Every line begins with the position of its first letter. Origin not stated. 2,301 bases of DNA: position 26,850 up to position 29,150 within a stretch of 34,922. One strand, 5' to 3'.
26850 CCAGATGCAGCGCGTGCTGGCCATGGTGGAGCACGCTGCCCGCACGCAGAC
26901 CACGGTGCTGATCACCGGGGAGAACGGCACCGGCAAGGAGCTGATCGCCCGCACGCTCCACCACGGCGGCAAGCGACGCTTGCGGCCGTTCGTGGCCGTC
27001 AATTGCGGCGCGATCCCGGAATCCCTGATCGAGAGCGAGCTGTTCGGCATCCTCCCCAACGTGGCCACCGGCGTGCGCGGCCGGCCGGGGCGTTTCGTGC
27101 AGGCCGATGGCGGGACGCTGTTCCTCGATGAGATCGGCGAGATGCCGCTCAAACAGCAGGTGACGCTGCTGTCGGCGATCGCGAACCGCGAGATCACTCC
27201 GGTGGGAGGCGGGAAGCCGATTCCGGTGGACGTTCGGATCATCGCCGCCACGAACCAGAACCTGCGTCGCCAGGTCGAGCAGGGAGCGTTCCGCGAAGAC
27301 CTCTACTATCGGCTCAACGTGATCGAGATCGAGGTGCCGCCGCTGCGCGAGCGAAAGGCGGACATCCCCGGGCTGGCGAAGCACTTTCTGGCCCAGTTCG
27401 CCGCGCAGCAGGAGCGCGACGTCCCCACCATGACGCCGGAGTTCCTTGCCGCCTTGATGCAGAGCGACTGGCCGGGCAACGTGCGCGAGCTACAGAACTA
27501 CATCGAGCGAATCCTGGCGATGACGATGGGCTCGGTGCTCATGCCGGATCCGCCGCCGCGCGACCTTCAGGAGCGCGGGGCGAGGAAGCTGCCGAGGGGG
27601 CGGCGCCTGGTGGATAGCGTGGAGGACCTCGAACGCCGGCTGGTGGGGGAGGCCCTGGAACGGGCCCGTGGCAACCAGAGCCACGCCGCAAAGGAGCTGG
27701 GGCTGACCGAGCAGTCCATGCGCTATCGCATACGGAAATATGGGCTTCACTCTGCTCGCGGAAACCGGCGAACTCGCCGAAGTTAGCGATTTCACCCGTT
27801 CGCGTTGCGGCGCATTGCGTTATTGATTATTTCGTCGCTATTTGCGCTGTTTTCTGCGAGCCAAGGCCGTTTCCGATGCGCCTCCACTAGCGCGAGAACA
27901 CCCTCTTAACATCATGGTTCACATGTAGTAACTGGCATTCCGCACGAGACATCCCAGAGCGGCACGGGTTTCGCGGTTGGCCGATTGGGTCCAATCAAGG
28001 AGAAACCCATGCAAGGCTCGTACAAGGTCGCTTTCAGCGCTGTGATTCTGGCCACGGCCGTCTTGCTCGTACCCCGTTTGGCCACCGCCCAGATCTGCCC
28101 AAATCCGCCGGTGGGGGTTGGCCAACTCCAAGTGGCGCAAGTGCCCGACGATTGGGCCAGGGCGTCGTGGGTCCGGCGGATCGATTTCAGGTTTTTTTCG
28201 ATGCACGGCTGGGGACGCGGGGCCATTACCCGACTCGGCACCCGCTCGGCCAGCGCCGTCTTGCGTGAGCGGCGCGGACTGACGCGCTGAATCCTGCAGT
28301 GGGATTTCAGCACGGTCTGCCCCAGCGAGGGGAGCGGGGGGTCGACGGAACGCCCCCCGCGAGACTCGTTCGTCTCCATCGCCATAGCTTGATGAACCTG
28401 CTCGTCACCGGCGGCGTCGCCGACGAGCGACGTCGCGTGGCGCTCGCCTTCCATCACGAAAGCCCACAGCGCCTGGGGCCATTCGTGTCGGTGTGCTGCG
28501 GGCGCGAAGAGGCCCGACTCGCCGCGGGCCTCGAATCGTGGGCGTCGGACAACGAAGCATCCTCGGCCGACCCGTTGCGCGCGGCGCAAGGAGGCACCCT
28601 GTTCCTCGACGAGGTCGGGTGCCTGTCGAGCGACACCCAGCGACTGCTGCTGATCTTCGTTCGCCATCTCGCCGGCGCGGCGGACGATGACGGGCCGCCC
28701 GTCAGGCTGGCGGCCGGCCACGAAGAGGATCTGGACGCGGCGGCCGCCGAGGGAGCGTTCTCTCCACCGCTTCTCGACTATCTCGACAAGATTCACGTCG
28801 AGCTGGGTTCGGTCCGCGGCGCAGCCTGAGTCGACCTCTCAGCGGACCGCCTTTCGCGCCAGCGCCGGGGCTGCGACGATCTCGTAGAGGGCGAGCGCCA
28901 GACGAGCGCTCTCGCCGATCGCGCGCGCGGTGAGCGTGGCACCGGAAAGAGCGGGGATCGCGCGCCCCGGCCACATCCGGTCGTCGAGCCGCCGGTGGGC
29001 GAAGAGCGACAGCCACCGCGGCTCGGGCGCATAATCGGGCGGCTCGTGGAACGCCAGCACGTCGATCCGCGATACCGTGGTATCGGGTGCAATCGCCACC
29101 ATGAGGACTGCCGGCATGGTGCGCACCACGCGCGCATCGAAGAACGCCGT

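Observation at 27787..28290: AT-rich intergenic island and a candidate -24/-12 promoter driving a small secreted protein directly downstream of the giant regulator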

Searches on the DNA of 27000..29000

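Call 11: search_rna_families(source=window, start=27000, end=29000, threshold=evalue, max_evalue=1)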
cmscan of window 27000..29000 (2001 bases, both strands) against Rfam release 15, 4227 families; matches with E-value up to 1: 2.
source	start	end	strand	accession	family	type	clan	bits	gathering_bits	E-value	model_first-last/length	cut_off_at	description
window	28293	28444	+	RF01757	sbcD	Gene; sRNA;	-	19.8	40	0.46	1-155/155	no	sbcD RNA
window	28293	28398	-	RF02115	FAM13A-AS1_2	Gene; lncRNA;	-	18.3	38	0.7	1-110/110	no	FAM13A antisense RNA 1 conserved region 2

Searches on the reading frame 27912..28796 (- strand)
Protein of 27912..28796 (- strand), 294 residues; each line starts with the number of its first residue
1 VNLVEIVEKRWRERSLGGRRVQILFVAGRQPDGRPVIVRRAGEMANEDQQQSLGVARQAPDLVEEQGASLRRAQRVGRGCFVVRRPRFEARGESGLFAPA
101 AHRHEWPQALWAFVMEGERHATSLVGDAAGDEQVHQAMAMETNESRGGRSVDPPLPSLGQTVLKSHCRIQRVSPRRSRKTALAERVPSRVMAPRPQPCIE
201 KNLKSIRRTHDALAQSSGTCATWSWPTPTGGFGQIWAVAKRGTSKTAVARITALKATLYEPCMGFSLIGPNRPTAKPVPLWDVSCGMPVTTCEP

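Call 9: search_protein_families(library=pfam, proteins=[window:27912-28796:-], max_evalue=0.01)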
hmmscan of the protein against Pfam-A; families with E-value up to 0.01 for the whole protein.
window:27912-28796:- (294 aa): 0 families

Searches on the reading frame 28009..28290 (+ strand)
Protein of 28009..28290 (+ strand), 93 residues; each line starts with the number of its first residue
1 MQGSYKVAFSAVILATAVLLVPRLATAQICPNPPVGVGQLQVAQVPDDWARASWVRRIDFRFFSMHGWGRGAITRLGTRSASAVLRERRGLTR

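Call 9: search_protein_families(library=pfam, proteins=[window:28009-28290:+], max_evalue=0.01)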
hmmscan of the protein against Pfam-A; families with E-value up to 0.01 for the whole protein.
window:28009-28290:+ (93 aa): 0 families

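Call 10: find_homologous_proteins(query=window:28009-28290:+, max_evalue=0.01)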
Query window:28009-28290:+ (93 aa): 1 proteins with E <= 0.01 among 7 candidates.
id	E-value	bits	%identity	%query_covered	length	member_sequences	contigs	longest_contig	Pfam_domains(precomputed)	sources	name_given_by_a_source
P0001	4.6e-51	188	95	100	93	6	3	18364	-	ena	-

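Call 13: find_encoding_contigs(protein=P0001, flank=10000, max_places=10)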
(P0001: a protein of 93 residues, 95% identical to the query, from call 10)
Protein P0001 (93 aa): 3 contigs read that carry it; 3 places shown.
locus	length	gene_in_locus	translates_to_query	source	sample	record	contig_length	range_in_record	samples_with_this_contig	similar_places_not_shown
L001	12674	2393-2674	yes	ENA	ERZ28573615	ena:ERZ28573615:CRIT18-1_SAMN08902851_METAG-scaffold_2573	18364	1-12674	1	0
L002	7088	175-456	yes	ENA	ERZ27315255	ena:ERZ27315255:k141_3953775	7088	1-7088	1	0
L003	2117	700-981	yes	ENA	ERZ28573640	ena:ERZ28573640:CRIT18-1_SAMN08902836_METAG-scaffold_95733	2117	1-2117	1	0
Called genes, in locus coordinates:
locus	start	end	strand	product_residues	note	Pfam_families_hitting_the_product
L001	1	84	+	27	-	?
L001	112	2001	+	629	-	-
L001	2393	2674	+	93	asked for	-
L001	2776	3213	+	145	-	PF00158:Sigma54_activat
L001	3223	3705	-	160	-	PF04205:FMN_bind (weak)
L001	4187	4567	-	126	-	-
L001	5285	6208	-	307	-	-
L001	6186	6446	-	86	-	-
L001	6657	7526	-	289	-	PF01145:Band_7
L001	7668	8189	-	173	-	PF05163:DinB (weak), PF12867:DinB_2 (weak)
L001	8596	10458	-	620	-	PF07287:AtuA, PF23544:AtuA_ferredoxin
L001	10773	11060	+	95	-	-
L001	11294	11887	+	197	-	PF02632:BioY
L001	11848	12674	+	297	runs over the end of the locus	PF02737:3HCDH_N, PF00725:3HCDH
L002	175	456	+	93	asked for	-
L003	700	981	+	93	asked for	-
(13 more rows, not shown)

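Call 14: find_encoding_contigs(protein=window:28009-28290:+, flank=10000, max_places=10)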
Protein window:28009-28290:+ (93 aa): 11 contigs read that carry it; 10 places shown.
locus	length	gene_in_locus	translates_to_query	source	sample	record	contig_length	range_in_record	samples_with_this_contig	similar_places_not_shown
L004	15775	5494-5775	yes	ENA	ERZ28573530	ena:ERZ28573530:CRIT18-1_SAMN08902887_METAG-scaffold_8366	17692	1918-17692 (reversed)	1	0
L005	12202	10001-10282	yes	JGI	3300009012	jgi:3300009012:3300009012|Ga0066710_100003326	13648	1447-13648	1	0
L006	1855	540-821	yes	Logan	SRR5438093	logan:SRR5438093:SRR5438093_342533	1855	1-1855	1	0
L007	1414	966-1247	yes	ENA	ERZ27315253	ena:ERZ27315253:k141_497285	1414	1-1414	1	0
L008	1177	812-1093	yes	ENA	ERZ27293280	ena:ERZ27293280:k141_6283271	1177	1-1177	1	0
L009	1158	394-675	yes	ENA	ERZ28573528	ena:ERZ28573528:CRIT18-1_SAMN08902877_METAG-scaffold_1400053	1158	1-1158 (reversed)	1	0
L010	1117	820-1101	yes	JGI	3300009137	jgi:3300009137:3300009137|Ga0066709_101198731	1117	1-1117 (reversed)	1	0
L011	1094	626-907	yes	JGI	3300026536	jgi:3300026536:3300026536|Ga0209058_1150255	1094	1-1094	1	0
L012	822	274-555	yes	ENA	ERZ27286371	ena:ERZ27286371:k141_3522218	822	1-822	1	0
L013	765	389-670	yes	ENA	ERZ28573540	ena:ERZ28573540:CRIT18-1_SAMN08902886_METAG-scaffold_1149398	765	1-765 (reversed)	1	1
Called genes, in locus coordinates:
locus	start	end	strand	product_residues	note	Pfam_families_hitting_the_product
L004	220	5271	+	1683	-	PF00069:Pkinase, PF07714:PK_Tyr_Ser-Thr, PF13191:AAA_16, PF01590:GAF, PF13185:GAF_2, PF13492:GAF_3, PF00158:Sigma54_activat, PF14532:Sigma54_activ_2, +8 more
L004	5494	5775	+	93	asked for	-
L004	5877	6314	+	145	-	PF00158:Sigma54_activat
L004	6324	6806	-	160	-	PF04205:FMN_bind (weak)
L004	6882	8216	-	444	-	-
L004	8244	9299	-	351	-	PF02424:ApbE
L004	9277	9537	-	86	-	-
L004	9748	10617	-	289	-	PF01145:Band_7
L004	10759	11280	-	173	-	PF05163:DinB (weak), PF12867:DinB_2 (weak)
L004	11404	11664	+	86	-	-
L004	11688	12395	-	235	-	PF07287:AtuA (weak), PF23544:AtuA_ferredoxin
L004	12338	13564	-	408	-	-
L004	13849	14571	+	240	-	-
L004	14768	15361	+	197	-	PF02632:BioY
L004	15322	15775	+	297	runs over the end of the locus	PF02737:3HCDH_N, PF00725:3HCDH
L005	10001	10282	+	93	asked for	-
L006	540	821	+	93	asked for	-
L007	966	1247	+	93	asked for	-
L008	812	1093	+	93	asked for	-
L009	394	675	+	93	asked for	-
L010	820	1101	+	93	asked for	-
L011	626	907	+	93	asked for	-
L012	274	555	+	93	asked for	-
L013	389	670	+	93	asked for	-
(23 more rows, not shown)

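Call 24: search_protein_representatives(protein=window:28009-28290:+)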
Query: 93 residues. Proteins with E-value up to 0.001 (for the whole library): 9; up to 1e-10: 4; up to 1e-30: 1. The best 9 are listed.
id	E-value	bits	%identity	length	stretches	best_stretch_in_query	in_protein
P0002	5.5e-31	122.4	65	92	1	1-93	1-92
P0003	1.1e-19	86.3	36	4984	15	24-64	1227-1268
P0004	3.2e-12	62.4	45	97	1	2-93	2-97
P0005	3.9e-12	62.1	46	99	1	4-93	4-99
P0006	2.8e-07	46.6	35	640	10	33-79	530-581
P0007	1.9e-05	40.8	41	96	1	5-92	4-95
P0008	5.1e-05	39.4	46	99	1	8-93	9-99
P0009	7.5e-05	38.8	38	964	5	25-64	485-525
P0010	5.9e-04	36.0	44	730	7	10-44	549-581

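Call 42: find_homologous_proteins(query=A1, max_evalue=0.001)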
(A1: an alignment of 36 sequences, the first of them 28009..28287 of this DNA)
Query A1 (36 sequences) (93 aa, profile of the alignment): 13 proteins with E <= 0.001 among 8000 candidates.
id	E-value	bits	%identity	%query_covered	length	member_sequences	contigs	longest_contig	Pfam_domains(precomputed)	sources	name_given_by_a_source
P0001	8.5e-15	73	95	100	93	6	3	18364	-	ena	-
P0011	1.5e-14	72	-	-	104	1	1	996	-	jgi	jgi:hypothetical protein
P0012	1.5e-14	72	27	46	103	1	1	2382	-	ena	-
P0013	5.6e-14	70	-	-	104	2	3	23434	-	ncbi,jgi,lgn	jgi:hypothetical protein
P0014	1.1e-13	69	43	15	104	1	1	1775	-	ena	-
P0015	7.4e-11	60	25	26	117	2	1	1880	-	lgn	-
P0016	9.5e-11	60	43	8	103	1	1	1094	-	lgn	-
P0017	2.2e-10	59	-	-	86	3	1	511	-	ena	-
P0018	1.4e-9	56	-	-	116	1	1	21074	-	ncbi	-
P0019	2.1e-8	52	-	-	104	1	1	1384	-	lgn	-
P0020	4.4e-7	48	-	-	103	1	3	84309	-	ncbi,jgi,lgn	jgi:hypothetical protein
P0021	9.1e-6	44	73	16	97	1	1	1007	-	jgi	jgi:hypothetical protein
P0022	2.4e-4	39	-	-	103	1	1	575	-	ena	-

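Call 49: predict_structure(alignment_id=A2)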
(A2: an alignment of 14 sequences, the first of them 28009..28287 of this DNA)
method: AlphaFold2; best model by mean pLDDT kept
length: 93 residues; sequences in the alignment: 14
mean_pLDDT: 54.9   pTM: 0.25
mean pLDDT of the five models: 54.9, 54.4, 53.6, 53.5, 50.1
residues with pLDDT >= 90: 0; 70-90: 16; 50-70: 34; < 50: 43
segments of 3 or more residues with pLDDT < 50: 35-46, 59-64, 66-83
pLDDT, mean of each block of 10 residues (from residue 1): 74 80 58 47 47 51 45 45 50 47
secondary structure, 60 per line:
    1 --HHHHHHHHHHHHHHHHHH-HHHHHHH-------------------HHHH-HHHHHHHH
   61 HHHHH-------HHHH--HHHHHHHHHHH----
elements in order: H3-20 H22-28 H48-51 H53-65 H73-76 H79-89

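Call 67: search_protein_families(library=ncbifam, proteins=[window:28009-28287:+], max_evalue=0.01)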
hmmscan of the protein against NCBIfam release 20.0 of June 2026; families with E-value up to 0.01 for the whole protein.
window:28009-28287:+ (93 aa): 0 families
